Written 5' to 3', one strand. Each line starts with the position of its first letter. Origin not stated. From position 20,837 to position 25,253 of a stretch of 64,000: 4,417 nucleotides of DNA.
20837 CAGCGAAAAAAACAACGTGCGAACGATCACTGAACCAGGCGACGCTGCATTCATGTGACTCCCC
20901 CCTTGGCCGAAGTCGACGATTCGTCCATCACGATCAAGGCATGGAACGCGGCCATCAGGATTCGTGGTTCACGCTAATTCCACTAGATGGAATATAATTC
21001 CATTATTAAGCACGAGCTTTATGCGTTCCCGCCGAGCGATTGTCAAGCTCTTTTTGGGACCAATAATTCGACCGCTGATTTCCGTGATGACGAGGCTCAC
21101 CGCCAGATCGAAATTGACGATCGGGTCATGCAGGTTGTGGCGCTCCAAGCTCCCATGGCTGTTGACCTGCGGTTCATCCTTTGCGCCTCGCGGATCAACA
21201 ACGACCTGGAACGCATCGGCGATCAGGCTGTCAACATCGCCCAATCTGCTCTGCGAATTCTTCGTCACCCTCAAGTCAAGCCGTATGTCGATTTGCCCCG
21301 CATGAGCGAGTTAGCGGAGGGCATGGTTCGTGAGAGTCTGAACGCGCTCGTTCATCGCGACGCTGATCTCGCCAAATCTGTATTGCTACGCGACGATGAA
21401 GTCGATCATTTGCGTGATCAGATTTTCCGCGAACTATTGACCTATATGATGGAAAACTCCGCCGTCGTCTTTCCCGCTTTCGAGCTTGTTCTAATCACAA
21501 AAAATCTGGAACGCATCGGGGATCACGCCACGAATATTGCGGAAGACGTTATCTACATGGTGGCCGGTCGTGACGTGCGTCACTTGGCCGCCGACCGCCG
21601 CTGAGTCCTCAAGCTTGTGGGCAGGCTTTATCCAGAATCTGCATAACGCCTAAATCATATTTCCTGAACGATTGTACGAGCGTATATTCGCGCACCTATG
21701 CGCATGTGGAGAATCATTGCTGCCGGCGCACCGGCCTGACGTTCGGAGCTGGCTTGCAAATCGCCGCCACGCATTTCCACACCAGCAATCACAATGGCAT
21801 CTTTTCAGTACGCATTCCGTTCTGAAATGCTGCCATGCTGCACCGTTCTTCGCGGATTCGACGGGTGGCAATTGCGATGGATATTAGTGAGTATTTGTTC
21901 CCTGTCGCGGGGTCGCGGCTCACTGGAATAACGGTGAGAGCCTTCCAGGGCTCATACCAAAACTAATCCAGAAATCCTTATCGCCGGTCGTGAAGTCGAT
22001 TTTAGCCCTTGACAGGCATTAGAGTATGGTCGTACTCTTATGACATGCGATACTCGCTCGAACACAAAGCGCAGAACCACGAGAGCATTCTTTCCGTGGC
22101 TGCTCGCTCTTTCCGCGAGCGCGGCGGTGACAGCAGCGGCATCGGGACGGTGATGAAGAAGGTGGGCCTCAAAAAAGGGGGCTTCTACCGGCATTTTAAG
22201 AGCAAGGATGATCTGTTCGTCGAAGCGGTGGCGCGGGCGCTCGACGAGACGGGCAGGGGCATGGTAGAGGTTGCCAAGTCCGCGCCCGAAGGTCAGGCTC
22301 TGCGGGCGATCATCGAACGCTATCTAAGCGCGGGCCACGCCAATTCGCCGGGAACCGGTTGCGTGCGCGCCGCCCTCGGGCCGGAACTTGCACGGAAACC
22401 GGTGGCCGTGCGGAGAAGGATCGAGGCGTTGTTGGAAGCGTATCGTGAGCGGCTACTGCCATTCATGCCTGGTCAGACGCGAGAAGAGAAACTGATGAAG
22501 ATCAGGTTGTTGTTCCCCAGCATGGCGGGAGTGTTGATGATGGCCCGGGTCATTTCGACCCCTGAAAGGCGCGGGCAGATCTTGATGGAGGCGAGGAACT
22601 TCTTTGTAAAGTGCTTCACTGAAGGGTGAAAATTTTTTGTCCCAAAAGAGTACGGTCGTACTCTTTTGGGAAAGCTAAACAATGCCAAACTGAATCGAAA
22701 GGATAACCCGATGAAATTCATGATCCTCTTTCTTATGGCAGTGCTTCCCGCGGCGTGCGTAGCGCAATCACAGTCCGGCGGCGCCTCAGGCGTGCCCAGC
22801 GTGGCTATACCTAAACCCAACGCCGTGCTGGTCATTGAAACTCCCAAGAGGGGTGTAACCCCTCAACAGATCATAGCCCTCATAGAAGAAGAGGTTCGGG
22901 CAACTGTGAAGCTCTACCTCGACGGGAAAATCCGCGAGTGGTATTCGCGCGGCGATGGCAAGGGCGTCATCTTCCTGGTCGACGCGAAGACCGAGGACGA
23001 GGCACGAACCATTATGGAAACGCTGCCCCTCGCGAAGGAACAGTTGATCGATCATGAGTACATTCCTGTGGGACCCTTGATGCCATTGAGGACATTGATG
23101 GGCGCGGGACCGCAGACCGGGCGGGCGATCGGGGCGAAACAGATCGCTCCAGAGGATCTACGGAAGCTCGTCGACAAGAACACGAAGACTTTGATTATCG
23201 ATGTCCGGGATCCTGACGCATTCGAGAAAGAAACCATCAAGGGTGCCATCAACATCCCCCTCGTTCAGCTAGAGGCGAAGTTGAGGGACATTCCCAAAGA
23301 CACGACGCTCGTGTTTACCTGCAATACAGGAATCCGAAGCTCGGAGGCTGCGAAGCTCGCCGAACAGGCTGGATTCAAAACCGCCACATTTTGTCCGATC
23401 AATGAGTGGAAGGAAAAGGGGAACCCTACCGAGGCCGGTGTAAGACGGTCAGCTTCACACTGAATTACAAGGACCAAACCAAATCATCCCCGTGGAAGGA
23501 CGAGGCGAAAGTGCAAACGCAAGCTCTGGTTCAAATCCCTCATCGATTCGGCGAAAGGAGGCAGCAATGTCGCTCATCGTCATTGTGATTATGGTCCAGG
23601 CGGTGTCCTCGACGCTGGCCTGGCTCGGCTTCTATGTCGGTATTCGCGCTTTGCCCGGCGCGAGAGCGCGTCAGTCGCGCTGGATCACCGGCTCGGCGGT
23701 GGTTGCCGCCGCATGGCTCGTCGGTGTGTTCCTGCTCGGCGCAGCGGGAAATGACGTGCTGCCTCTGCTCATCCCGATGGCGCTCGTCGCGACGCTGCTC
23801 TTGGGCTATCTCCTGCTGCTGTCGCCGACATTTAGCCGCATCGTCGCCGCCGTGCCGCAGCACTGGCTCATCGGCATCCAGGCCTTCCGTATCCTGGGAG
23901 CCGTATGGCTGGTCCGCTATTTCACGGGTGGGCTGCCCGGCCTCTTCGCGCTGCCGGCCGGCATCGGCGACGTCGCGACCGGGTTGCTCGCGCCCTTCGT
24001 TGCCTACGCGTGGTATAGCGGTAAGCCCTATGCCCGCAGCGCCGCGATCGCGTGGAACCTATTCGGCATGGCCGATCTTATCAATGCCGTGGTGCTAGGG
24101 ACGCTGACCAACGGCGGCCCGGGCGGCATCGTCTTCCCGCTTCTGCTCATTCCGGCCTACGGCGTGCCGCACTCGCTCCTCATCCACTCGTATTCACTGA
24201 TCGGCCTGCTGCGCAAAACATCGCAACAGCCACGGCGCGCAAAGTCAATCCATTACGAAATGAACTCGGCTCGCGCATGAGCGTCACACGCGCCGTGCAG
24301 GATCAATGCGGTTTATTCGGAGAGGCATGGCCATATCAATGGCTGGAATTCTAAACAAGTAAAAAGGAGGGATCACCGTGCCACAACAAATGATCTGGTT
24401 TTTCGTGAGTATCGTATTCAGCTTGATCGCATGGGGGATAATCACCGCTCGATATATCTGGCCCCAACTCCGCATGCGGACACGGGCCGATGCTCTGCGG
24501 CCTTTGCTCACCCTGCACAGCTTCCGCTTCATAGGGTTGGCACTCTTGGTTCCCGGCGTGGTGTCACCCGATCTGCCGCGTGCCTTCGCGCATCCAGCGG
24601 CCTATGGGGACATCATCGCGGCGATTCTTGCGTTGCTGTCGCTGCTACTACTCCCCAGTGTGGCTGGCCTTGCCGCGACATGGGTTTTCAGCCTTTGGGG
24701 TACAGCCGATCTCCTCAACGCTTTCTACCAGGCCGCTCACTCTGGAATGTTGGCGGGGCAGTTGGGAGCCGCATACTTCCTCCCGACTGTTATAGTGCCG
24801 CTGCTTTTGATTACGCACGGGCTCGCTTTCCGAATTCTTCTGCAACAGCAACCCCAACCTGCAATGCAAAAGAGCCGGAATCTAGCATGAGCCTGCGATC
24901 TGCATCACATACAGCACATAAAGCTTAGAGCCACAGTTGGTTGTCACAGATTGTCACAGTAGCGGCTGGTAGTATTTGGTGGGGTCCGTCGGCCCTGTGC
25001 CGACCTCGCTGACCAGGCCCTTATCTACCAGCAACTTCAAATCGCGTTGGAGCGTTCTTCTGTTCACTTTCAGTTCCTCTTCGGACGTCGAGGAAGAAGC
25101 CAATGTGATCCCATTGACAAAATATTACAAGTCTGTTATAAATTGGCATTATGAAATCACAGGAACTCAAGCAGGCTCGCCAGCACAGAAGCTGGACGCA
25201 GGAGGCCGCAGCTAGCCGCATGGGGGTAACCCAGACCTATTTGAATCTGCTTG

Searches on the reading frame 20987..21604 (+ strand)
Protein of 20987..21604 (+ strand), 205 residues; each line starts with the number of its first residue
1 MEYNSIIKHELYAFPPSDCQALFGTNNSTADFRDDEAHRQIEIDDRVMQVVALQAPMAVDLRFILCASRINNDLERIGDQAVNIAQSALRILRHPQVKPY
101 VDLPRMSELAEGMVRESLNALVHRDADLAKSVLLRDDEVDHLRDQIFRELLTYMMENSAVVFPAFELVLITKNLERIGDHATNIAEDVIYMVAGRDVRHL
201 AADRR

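Call 73: search_protein_families(library=pfam, proteins=[window:20987-21604:+], max_evalue=0.01)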
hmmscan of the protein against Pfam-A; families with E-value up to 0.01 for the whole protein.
window:20987-21604:+ (205 aa): 1 family
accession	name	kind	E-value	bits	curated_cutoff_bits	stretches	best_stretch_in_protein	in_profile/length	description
PF01895.24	PhoU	-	4e-37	126.9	23.5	2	104-188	2-89/89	PhoU domain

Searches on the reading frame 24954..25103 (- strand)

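Call 73: search_protein_families(library=pfam, proteins=[window:24954-25103:-], max_evalue=0.01)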
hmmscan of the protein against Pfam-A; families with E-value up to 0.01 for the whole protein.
window:24954-25103:- (49 aa): 3 families
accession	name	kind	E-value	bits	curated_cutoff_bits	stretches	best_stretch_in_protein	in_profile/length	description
PF08279.18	HTH_11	-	0.0012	19.1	25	1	9-31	23-47/55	HTH domain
PF25213.1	HVO_A0261_N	-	0.0027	18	35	1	8-35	31-58/86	HVO_A0261 N-terminal domain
PF01978.25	TrmB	-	0.0071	16.6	25.6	1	8-44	29-62/68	Sugar-specific transcriptional regulator TrmB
